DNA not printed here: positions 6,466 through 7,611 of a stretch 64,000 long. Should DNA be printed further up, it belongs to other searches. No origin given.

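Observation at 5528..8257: Translationally coupled COG0523 GTPase and CooC-like ATPase with no obvious metalloenzyme client, followed by a GC-elevated orphan gene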

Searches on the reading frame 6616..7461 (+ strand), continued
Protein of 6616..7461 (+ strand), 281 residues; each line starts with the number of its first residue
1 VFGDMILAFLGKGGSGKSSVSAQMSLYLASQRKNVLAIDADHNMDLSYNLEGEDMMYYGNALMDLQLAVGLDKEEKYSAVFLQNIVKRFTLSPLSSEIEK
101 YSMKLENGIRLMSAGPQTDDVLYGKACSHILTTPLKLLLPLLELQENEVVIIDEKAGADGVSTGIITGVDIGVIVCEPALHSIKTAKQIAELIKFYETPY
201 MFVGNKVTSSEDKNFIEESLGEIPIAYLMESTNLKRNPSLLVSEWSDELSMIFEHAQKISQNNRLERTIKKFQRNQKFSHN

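Call 73: search_protein_families(library=ncbifam, proteins=[L025:3651-4004:+, L069:2492-2959:+, L040:3461-3940:-, L043:2995-3411:-, L065:3489-3890:-], max_evalue=0.001)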
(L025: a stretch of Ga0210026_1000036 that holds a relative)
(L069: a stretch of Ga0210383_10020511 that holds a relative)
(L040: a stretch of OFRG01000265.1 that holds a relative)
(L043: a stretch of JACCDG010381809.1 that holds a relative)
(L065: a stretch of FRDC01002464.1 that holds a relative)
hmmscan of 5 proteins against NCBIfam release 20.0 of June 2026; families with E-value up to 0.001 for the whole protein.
L025:3651-4004:+ (117 aa): 8 families
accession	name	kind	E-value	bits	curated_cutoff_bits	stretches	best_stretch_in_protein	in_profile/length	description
NF047406.1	TransRegPerRTherm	equivalog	7.6e-12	45.6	200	1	25-90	30-95/130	manganese-dependent transcriptional regulator PerR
NF052545.1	TransRegPerRClab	equivalog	6.3e-09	36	180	1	27-92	41-106/138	transcriptional regulator PerR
NF051892.1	TransRegFurBacil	equivalog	5.9e-08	32.9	220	1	28-93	47-116/149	ferric iron uptake transcriptional regulator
NF051891.1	TransRegFurHelico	equivalog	9.5e-06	25.6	200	1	27-86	51-111/148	ferric iron uptake transcriptional regulator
NF006999.0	PRK09462.1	equivalog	3.1e-05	23.6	146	1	34-89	49-105/148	ferric iron uptake transcriptional regulator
NF008646.0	PRK11639.1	equivalog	0.00013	21.7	167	1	28-87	51-113/171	zinc uptake transcriptional repressor Zur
NF005061.0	PRK06474.1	equivalog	0.00072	19.5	121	1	11-59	15-63/178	hypothetical protein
NF045677.1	FeRespRegIrr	equivalog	0.00099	19.2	170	0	35-85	46-96/127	Fur family transcriptional regulator Irr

L069:2492-2959:+ (155 aa): 9 families
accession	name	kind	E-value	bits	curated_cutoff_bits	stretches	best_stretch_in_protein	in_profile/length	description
NF051892.1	TransRegFurBacil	equivalog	1.2e-21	77.4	220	1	23-154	10-144/149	ferric iron uptake transcriptional regulator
NF052545.1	TransRegPerRClab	equivalog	7.2e-19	68.1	180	1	22-154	5-135/138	transcriptional regulator PerR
NF006999.0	PRK09462.1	equivalog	3e-15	56.1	146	1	20-152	3-135/148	ferric iron uptake transcriptional regulator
NF051891.1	TransRegFurHelico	equivalog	2.3e-13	50.3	200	1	24-154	17-146/148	ferric iron uptake transcriptional regulator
NF047406.1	TransRegPerRTherm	equivalog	2.1e-09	37.7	200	1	33-153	7-125/130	manganese-dependent transcriptional regulator PerR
NF008646.0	PRK11639.1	equivalog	7.7e-08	32.2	167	1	21-154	13-147/171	zinc uptake transcriptional repressor Zur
NF045678.1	TransRegIrrA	equivalog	9.5e-07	28.8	150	1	16-119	4-108/138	iron response transcriptional regulator IrrA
NF047462.1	FUR_perox_PerRA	exception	9.8e-07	29.3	200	1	18-130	5-115/142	peroxide-responsive transcriptional repressor PerRA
NF045677.1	FeRespRegIrr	equivalog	3.4e-05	23.9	170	1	23-118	2-98/127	Fur family transcriptional regulator Irr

L040:3461-3940:- (159 aa): 8 families
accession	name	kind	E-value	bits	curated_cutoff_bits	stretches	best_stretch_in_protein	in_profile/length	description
NF051892.1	TransRegFurBacil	equivalog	2e-23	83.1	220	1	14-158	10-145/149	ferric iron uptake transcriptional regulator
NF006999.0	PRK09462.1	equivalog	5e-21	74.8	146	1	9-155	1-135/148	ferric iron uptake transcriptional regulator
NF052545.1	TransRegPerRClab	equivalog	3.2e-17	62.8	180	1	9-158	1-136/138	transcriptional regulator PerR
NF051891.1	TransRegFurHelico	equivalog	1.1e-16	61.1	200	1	16-158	18-147/148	ferric iron uptake transcriptional regulator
NF008646.0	PRK11639.1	equivalog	4.7e-10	39.4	167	1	10-157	11-147/171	zinc uptake transcriptional repressor Zur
NF047406.1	TransRegPerRTherm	equivalog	3.9e-09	36.8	200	1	22-158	5-127/130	manganese-dependent transcriptional regulator PerR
NF045678.1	TransRegIrrA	equivalog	4.9e-08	33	150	1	10-91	7-87/138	iron response transcriptional regulator IrrA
NF045677.1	FeRespRegIrr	equivalog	9.7e-07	28.9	170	1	14-91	2-78/127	Fur family transcriptional regulator Irr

L043:2995-3411:- (138 aa): 9 families
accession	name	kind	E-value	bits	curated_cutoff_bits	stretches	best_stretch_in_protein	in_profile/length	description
NF006999.0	PRK09462.1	equivalog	2.2e-21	76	146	1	7-133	6-134/148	ferric iron uptake transcriptional regulator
NF052545.1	TransRegPerRClab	equivalog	2.1e-20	73.1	180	1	4-136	3-135/138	transcriptional regulator PerR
NF051891.1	TransRegFurHelico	equivalog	1.4e-18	67.2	200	1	5-136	14-146/148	ferric iron uptake transcriptional regulator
NF051892.1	TransRegFurBacil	equivalog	6.6e-18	65.2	220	1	9-136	12-144/149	ferric iron uptake transcriptional regulator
NF047406.1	TransRegPerRTherm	equivalog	9.6e-14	51.7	200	1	16-136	6-126/130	manganese-dependent transcriptional regulator PerR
NF045678.1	TransRegIrrA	equivalog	1.1e-10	41.6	150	1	7-101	11-108/138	iron response transcriptional regulator IrrA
NF045677.1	FeRespRegIrr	equivalog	1.9e-10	40.9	170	1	8-95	3-93/127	Fur family transcriptional regulator Irr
NF047462.1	FUR_perox_PerRA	exception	5.1e-07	30.3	200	1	8-98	11-103/142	peroxide-responsive transcriptional repressor PerRA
NF008646.0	PRK11639.1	equivalog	1.2e-05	25.1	167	1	11-136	19-147/171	zinc uptake transcriptional repressor Zur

L065:3489-3890:- (133 aa): 9 families
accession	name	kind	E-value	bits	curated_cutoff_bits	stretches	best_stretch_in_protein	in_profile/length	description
NF051892.1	TransRegFurBacil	equivalog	8.1e-19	68.1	220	1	3-132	4-143/149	ferric iron uptake transcriptional regulator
NF052545.1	TransRegPerRClab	equivalog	1.7e-14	54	180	1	6-132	3-134/138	transcriptional regulator PerR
NF006999.0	PRK09462.1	equivalog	7.8e-10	38.5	146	1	8-99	5-100/148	ferric iron uptake transcriptional regulator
NF051891.1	TransRegFurHelico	equivalog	1.7e-08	34.5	200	1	16-132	23-145/148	ferric iron uptake transcriptional regulator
NF008646.0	PRK11639.1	equivalog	8.7e-07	28.8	167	1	6-132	12-146/171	zinc uptake transcriptional repressor Zur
NF047462.1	FUR_perox_PerRA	exception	1.4e-06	28.9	200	1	8-108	9-111/142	peroxide-responsive transcriptional repressor PerRA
NF047406.1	TransRegPerRTherm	equivalog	2.5e-06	27.7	200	1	47-132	39-125/130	manganese-dependent transcriptional regulator PerR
NF045678.1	TransRegIrrA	equivalog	0.00027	20.8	150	1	7-104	9-109/138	iron response transcriptional regulator IrrA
NF045677.1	FeRespRegIrr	equivalog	0.00088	19.4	170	0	9-104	2-100/127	Fur family transcriptional regulator Irr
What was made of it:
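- On Fur-family (Zur-type) regulon: The Zur, Fur or PerR subtype is unresolved (call 73).
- NCBIfam cannot assign the linked Fur-family proteins to Zur rather than Fur or PerR (call 73). The Fur-family subtype is unresolved; the best NCBIfam matches are Fur and PerR models, all far below their cut-offs (call 73).
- Tried and rejected: NCBIfam could not subtype the linked Fur-family regulators (call 73).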

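Call 88: search_protein_families(library=padloc, proteins=[window:6628-7461:+], max_evalue=0.01)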
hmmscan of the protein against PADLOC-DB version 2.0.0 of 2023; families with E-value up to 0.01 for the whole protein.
window:6628-7461:+ (277 aa): 2 families
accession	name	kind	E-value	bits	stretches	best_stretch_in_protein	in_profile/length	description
PDLC04559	PDC-M28B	-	0.00013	19.2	1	5-37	134-166/438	-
PDLC04140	mad8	-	0.0023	15.5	1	2-85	29-100/314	mads_8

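Call 90: predict_structure(alignment_id=A3)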
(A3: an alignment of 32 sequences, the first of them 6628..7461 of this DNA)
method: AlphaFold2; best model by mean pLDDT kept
length: 277 residues; sequences in the alignment: 32
mean_pLDDT: 88.9   pTM: 0.90
mean pLDDT of the five models: 88.9, 87.2, 86.8, 86.5, 83.5
residues with pLDDT >= 90: 174; 70-90: 82; 50-70: 17; < 50: 4
segments of 3 or more residues with pLDDT < 50: 154-157
pLDDT, mean of each block of 10 residues (from residue 1): 91 93 97 90 78 82 90 87 93 94 92 73 73 95 95 57 93 94 91 95 96 97 88 83 97 95 93 86
secondary structure, 60 per line:
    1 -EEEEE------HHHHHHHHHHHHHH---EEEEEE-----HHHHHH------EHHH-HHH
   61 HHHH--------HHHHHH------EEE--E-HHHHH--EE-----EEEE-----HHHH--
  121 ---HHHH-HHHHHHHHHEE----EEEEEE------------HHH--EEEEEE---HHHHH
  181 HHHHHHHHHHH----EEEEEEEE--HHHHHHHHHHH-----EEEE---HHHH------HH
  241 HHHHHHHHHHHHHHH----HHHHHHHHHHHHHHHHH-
elements in order: E2-6 H13-26 E30-35 H41-46 H58-64 H73-78 E85-87 H92-96 E106-109 H115-118 H124-127 H129-137 E144-149 E167-172 H176-191 E196-203 H206-216 E222-225 H229-232 H239-255 H260-276

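Call 92: fold_search(model_id=the predicted structure, library=pdb)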
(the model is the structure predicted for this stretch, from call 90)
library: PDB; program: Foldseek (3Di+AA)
matches with E <= 10: 1539; with E <= 0.001: 268
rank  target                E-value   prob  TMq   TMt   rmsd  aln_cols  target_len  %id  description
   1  3kje                  6.3e-12  1.00  0.66  0.71   4.9       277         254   22  Empty state of CooC1 (released 2010-01-19)
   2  1hyq                  3.9e-11  1.00  0.60  0.70   5.4       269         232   20  MIND BACTERIAL CELL DIVISION REGULATOR FROM A. FULGIDUS (released 2001-03-14)
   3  3ea0_B                1.7e-10  1.00  0.57  0.64   9.4       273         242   18  Crystal Structure of ParA Family ATPase from Chlorobium tepidum TLS (released 2008-09-23)
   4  3ea0_A                3.9e-10  1.00  0.58  0.65   9.3       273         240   18  Crystal Structure of ParA Family ATPase from Chlorobium tepidum TLS (released 2008-09-23)
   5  5auq_D                1.1e-09  1.00  0.51  0.60   8.4       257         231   18  Crystal structure of ATPase-type HypB in the nucleotide free state (released 2015-06-24)
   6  4rz2_B                1.7e-09  1.00  0.59  0.63   6.3       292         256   16  Crystal structure of the MinD-like ATPase FlhG (released 2015-03-04)
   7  2ynm_A                1.8e-09  1.00  0.60  0.62   8.3       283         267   20  Structure of the ADPxAlF3-Stabilized Transition State of the Nitrogenase-like Dark-Operative Protochlorophyllide Oxido (released 2013-01-30)
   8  8q50                  2.2e-09  1.00  0.60  0.60   9.8       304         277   17  Nitrogenase Fe protein from Methanothermococcus thermolithotrophicus, tetragonal crystalline form at 1.91-A resolution (released 2024-05-15)
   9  6uyk_A                2.3e-09  1.00  0.57  0.61   5.5       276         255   18  Dark-operative protochlorophyllide oxidoreductase in the nucleotide-free form. (released 2020-12-02)
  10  3fwy_A                2.6e-09  1.00  0.60  0.62   4.8       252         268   19  Crystal structure of the L protein of Rhodobacter sphaeroides light-independent protochlorophyllide reductase (BchL) w (released 2009-03-24)
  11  6uyk_C                2.6e-09  1.00  0.56  0.58   5.7       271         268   18  Dark-operative protochlorophyllide oxidoreductase in the nucleotide-free form. (released 2020-12-02)
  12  2ynm_B                2.7e-09  1.00  0.60  0.62   8.2       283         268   20  Structure of the ADPxAlF3-Stabilized Transition State of the Nitrogenase-like Dark-Operative Protochlorophyllide Oxido (released 2013-01-30)
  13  6uyk_B                3.1e-09  1.00  0.55  0.57   5.6       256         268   20  Dark-operative protochlorophyllide oxidoreductase in the nucleotide-free form. (released 2020-12-02)
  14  5auq_F                3.5e-09  1.00  0.48  0.58   8.7       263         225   17  Crystal structure of ATPase-type HypB in the nucleotide free state (released 2015-06-24)
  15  1de0_A                4.7e-09  1.00  0.61  0.59   9.6       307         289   16  MODULATING THE MIDPOINT POTENTIAL OF THE [4FE-4S] CLUSTER OF THE NITROGENASE FE PROTEIN (released 2000-02-09)
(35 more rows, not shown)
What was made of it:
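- Closest known: ATPase-type HypB with HypA. Same: It ranks among the top structural matches (call 92).
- The nearest structural relatives of the ATPase handle Ni (CooC, ATPase-type HypB) or Fe-S clusters (NifH, BchL) (call 92).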
